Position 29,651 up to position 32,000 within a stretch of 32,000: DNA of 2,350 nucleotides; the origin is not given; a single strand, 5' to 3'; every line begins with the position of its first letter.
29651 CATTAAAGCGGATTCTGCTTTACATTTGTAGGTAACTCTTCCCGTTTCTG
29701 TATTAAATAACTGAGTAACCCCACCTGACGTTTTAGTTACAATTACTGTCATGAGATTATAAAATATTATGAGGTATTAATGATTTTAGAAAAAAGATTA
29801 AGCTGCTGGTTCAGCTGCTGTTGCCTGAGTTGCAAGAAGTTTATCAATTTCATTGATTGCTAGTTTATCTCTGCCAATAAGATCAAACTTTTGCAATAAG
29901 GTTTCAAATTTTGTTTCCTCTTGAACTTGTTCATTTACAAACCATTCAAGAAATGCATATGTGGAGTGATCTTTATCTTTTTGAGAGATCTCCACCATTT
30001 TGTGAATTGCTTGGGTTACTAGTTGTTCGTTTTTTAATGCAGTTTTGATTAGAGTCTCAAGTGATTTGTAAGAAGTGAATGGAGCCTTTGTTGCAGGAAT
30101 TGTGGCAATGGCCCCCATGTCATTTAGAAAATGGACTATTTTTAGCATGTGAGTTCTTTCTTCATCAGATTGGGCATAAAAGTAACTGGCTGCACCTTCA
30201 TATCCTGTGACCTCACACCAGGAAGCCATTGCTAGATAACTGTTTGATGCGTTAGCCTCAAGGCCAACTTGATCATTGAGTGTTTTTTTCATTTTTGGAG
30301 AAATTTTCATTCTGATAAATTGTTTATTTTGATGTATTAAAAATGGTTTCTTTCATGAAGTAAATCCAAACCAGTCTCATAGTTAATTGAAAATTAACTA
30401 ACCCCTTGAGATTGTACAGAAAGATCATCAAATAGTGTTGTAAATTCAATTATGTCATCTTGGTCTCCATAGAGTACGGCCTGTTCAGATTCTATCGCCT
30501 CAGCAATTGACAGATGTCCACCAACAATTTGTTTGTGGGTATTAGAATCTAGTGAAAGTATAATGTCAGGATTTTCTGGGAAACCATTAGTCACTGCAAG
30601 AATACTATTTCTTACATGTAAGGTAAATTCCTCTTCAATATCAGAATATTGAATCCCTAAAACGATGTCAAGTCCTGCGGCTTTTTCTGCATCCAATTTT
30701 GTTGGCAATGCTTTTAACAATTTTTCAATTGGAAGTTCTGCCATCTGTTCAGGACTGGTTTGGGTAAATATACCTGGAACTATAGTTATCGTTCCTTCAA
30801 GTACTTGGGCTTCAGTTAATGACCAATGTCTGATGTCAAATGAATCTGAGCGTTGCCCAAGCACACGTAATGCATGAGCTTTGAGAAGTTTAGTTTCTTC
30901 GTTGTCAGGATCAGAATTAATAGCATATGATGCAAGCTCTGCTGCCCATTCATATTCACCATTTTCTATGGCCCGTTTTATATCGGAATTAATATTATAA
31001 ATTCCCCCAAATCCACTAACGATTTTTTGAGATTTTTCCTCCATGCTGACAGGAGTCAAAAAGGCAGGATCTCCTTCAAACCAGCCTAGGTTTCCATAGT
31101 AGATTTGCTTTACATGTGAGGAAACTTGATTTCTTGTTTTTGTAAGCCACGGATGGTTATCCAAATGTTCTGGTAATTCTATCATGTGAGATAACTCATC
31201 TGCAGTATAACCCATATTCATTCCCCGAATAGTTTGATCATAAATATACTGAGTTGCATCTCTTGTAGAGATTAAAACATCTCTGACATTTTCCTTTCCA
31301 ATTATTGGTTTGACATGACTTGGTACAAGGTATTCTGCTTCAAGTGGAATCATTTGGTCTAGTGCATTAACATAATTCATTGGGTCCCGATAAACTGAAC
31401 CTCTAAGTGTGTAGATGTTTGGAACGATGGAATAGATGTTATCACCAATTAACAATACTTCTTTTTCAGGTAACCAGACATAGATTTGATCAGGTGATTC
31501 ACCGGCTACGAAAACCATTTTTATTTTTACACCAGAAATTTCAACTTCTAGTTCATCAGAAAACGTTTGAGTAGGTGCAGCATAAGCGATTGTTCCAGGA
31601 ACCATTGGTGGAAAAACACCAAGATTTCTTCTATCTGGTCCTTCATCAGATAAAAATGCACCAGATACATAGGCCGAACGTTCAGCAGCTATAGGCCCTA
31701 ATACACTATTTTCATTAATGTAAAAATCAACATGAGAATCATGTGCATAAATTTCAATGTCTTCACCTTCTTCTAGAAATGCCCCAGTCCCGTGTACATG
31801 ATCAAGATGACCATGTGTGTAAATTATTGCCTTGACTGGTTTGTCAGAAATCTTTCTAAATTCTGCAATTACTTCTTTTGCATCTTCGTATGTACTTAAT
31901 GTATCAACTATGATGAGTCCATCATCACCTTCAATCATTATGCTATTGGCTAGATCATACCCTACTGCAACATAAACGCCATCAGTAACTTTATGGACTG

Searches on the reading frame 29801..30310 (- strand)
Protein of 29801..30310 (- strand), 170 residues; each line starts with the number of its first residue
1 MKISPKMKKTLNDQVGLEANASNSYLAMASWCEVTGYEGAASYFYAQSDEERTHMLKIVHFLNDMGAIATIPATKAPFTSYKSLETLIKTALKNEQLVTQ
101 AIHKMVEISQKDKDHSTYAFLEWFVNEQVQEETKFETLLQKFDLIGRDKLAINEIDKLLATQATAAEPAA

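Call 67: search_protein_families(library=pfam, max_evalue=0.0001, proteins=[window:29801-30310:-])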
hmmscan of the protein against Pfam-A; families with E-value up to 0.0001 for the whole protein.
window:29801-30310:- (170 aa): 1 family
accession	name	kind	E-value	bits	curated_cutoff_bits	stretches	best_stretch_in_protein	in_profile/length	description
PF00210.30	Ferritin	-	1.8e-36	125.6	24.5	1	9-144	2-141/142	Ferritin-like domain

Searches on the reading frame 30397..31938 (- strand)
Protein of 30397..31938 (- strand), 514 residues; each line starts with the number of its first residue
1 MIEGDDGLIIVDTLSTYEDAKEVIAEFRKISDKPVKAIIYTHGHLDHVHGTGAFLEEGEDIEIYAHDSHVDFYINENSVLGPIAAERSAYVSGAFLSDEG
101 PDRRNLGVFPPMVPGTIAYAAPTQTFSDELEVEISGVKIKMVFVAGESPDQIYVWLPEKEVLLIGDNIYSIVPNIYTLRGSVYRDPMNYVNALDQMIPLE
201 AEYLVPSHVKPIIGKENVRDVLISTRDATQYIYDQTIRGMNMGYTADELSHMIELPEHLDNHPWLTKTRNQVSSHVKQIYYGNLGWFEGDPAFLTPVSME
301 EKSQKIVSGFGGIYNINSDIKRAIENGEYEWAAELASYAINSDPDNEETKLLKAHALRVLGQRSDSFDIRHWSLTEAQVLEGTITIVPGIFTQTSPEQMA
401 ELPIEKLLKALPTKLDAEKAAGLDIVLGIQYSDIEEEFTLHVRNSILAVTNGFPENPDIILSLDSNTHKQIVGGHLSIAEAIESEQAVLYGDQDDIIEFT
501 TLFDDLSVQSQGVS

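Call 67: search_protein_families(library=pfam, max_evalue=0.0001, proteins=[window:30397-31938:-])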
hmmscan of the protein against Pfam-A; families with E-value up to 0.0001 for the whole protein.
window:30397-31938:- (514 aa): 4 families
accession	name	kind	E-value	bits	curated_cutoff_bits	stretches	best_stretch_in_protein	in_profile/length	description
PF14863.12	Alkyl_sulf_dimr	-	2.2e-31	109.5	26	1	245-381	1-137/139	Alkyl sulfatase dimerisation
PF00753.33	Lactamase_B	-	4.5e-20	72.9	22.7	1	2-208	11-196/196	Metallo-beta-lactamase superfamily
PF14864.11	Alkyl_sulf_C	-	2.1e-15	57.5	27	1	393-505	2-115/125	Alkyl sulfatase C-terminal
PF12706.13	Lactamase_B_2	-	2.9e-06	27.5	27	1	32-68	26-65/200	Beta-lactamase superfamily domain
